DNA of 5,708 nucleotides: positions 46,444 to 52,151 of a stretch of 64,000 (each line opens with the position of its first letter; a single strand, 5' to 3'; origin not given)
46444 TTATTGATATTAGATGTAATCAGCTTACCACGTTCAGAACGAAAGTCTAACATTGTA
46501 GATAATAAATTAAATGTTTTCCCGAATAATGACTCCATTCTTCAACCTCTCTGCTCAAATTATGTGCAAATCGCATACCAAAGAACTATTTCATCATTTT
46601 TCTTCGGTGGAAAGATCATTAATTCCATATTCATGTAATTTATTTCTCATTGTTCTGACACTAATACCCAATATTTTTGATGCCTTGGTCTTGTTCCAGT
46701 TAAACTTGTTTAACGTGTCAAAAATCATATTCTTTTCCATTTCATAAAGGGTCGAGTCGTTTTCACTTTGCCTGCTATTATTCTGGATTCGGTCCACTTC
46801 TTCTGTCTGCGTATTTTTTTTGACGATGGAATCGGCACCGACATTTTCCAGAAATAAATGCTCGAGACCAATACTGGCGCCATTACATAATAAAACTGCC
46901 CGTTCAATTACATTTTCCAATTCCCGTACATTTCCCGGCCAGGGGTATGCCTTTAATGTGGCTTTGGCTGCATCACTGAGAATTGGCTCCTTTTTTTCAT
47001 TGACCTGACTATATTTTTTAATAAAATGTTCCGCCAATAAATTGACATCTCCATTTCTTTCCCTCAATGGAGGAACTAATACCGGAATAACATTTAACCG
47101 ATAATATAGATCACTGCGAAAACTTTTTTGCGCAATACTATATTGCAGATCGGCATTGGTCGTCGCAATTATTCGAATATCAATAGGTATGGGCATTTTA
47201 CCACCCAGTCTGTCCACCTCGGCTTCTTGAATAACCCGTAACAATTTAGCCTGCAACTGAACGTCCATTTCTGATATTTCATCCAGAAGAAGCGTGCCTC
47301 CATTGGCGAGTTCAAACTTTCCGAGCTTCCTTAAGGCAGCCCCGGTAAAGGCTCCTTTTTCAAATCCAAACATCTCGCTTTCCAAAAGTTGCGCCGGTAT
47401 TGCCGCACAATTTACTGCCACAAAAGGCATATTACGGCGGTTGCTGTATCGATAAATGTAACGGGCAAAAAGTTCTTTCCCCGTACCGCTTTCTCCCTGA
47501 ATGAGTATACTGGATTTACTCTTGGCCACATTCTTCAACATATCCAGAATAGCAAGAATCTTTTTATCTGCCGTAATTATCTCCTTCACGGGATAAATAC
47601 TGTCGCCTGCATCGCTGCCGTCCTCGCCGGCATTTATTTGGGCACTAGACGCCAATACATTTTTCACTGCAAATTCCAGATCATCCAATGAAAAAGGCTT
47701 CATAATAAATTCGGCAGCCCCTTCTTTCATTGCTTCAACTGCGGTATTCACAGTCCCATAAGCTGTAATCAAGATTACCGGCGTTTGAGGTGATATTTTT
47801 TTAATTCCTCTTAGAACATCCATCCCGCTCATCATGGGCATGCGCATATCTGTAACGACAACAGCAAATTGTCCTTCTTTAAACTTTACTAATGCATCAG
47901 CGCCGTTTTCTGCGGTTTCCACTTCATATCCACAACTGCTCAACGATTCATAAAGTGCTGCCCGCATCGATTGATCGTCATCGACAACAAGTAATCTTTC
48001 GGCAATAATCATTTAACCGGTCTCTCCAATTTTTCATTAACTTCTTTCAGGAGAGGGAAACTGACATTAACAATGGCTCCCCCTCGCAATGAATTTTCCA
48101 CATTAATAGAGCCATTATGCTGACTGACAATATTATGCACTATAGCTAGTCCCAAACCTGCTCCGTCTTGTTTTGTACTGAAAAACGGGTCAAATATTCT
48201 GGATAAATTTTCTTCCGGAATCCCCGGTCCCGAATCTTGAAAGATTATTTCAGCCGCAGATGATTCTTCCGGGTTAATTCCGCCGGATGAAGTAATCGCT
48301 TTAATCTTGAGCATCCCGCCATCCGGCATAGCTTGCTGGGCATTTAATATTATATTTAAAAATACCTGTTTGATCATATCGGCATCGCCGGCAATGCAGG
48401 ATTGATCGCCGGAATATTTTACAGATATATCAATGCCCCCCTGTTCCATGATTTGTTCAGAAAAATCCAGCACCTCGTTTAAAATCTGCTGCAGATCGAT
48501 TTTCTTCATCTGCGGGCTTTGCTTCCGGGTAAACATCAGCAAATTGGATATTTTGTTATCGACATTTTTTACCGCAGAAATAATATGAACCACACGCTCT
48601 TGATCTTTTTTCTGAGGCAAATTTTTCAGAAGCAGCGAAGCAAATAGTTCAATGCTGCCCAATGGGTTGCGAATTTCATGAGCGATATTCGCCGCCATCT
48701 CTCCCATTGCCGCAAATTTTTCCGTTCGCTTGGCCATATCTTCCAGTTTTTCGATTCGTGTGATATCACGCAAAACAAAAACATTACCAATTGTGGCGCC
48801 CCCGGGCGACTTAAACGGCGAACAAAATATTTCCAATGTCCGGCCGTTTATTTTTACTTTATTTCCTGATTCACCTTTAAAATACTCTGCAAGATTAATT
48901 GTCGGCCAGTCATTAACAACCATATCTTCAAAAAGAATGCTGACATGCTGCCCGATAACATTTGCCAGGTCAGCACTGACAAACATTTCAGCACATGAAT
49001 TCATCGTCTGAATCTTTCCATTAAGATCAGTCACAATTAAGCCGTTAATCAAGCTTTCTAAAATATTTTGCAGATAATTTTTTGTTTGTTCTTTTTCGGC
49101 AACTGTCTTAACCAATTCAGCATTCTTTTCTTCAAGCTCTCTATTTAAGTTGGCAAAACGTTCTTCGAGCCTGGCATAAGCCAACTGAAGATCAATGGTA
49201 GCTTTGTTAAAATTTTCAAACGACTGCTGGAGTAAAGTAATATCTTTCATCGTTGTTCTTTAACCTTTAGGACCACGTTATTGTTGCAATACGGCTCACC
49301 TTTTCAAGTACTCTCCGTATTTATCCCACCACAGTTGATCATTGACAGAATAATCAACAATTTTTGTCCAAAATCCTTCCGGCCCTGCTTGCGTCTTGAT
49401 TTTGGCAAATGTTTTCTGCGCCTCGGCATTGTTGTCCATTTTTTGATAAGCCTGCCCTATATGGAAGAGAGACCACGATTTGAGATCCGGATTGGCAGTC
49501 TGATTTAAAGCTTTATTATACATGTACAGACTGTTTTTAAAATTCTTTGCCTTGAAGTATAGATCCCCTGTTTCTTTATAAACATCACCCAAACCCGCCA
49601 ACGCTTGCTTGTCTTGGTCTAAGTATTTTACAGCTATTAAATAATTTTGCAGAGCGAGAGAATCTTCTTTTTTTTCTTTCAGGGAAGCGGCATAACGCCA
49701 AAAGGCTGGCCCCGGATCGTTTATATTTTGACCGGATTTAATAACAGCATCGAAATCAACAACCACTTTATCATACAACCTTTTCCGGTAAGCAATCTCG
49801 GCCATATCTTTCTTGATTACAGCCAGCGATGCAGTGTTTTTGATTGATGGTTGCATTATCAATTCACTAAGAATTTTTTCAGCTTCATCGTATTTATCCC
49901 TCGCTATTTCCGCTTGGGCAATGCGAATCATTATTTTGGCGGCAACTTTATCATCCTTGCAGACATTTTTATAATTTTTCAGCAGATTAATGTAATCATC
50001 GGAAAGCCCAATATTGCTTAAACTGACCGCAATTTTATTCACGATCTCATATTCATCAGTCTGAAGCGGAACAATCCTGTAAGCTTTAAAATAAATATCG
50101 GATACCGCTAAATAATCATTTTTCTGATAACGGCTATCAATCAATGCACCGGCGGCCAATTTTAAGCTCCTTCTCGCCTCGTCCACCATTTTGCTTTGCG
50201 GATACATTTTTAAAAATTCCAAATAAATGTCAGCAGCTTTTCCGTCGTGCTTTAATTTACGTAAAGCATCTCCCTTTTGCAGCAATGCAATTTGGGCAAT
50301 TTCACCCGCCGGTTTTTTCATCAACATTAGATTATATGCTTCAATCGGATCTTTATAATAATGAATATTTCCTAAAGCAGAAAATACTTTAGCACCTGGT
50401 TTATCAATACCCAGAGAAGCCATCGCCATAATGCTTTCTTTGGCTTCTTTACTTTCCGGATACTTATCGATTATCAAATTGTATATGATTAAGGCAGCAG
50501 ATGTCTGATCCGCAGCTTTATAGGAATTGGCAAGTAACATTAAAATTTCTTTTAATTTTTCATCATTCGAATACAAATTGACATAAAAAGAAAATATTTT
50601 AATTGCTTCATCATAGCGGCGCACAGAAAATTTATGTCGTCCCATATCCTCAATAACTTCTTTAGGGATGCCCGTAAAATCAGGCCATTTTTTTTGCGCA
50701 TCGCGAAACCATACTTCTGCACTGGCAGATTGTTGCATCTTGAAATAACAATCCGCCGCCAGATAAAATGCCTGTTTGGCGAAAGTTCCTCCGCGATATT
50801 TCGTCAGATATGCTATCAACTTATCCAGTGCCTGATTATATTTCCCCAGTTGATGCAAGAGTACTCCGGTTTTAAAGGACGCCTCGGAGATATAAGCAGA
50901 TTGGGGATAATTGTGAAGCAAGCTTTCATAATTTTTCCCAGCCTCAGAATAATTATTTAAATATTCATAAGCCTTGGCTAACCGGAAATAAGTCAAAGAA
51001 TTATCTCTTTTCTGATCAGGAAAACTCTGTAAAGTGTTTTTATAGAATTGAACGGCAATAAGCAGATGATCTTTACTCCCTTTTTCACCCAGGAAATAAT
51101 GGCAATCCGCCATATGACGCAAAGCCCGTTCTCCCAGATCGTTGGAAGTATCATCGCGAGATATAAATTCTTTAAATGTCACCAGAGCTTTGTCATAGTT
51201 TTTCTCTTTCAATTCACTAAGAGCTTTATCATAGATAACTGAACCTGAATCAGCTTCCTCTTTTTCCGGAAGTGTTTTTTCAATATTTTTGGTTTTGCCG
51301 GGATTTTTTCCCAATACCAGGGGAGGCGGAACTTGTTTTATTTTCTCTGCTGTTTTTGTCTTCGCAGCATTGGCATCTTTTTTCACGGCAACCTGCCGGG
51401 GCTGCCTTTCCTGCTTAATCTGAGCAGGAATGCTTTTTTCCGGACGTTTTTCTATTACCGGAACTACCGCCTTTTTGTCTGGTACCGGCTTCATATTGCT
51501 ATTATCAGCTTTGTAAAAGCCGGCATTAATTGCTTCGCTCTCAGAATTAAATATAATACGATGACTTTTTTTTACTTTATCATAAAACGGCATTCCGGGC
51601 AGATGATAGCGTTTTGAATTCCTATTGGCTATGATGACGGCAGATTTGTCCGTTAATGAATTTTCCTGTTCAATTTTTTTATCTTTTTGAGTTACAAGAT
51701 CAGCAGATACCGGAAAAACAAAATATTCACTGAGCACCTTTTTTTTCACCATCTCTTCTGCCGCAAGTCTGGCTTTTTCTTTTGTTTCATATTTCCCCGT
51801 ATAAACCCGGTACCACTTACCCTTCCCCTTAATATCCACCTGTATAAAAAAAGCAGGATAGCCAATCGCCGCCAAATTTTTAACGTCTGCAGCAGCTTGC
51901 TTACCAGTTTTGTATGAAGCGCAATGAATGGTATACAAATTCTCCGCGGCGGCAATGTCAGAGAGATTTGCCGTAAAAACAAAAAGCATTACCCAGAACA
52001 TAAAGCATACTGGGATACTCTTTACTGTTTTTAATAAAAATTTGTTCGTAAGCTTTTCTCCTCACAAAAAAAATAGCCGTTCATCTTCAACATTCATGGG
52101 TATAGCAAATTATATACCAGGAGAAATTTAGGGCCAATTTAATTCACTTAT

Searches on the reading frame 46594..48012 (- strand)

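Call 14: search_protein_families(library=ncbifam, proteins=[window:46594-48012:-], max_evalue=0.00001)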
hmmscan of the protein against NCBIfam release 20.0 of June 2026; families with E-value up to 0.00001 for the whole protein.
window:46594-48012:- (472 aa): 108 families (the best 25 are shown)
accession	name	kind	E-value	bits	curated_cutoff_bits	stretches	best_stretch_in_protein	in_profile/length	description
NF008469.0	PRK11361.1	equivalog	7.1e-140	466.7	714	1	3-465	3-457/461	acetoacetate metabolism transcriptional regulator AtoC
NF050807.1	TransRegFlbDCaul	equivalog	1.2e-128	429.8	750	1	27-464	23-440/454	sigma-54-dependent transcriptional regulator FlbD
TIGR01818.1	ntrC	equivalog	5.3e-125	417.8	558.6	1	8-461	2-462/463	nitrogen regulation protein NR(I)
TIGR02915.1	PEP_resp_reg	equivalog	1.9e-115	386.3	502.6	1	7-464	1-444/445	PEP-CTERM-box response regulator transcription factor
NF007689.0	PRK10365.1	equivalog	1.3e-110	370.2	760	1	7-459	8-439/441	sigma-54-dependent response regulator transcription factor ZraR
NF041946.1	LuxO_transreg_Vib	equivalog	2.2e-110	369.6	800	1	10-462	2-460/463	quorum-sensing sigma-54 dependent transcriptional regulator LuxO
NF049963.1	RespRegFlgRCampy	domain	1.2e-108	363.7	750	1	7-399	3-392/429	fla regulon two-component system response regulator FlgR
NF041552.1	TF_PrdR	equivalog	3.4e-104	349.2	795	1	142-463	266-577/577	sigma-54 dependent transcriptional regulator PrdR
TIGR01817.1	nifA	equivalog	7.2e-104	348.4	528.85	1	142-465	195-530/534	nif-specific transcriptional activator NifA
NF011695.0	PRK15115.1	equivalog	5.7e-101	338.5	763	1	5-381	7-373/445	two-component system response regulator GlrR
NF051870.1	NAssimRespRegNtrX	equivalog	4.5e-100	335.7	600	1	6-464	3-452/452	nitrogen assimilation response regulator NtrX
NF008176.1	PRK10923.1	equivalog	7.2e-99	331.5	620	1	7-464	6-468/469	nitrogen regulation protein NR(I)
NF003451.0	PRK05022.1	equivalog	1.5e-94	317.6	476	1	141-453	188-499/512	nitric oxide reductase transcriptional regulator NorR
NF038308.1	RNA_repair_RtcR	equivalog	3.8e-92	309.8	650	1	91-464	126-518/530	RNA repair transcriptional activator RtcR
NF041906.1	V4R_TF_MobR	exception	3.6e-91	306.3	999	1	148-460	237-542/544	phenol degradation transcriptional regulator MobR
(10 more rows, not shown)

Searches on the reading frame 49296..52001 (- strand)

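Call 14: search_protein_families(library=ncbifam, proteins=[window:49296-52001:-], max_evalue=0.00001)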
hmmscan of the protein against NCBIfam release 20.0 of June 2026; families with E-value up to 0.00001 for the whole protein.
window:49296-52001:- (901 aa): 4 families
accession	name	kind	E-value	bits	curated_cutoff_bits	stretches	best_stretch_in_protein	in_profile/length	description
TIGR02795.1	tol_pal_ybgF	equivalog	2.8e-33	115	90.1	2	256-374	5-115/119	tol-pal system protein YbgF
TIGR03302.1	OM_YfiO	subfamily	8e-21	74.6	81.4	1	336-426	34-124/239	outer membrane protein assembly factor BamD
NF051437.1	sunset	domain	4.1e-11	42.7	27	1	125-166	3-42/42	sunset domain-containing protein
TIGR02552.1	LcrH_SycD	equivalog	1.5e-07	31.2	104.8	0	376-437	56-114/136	SycD/LcrH family type III secretion system chaperone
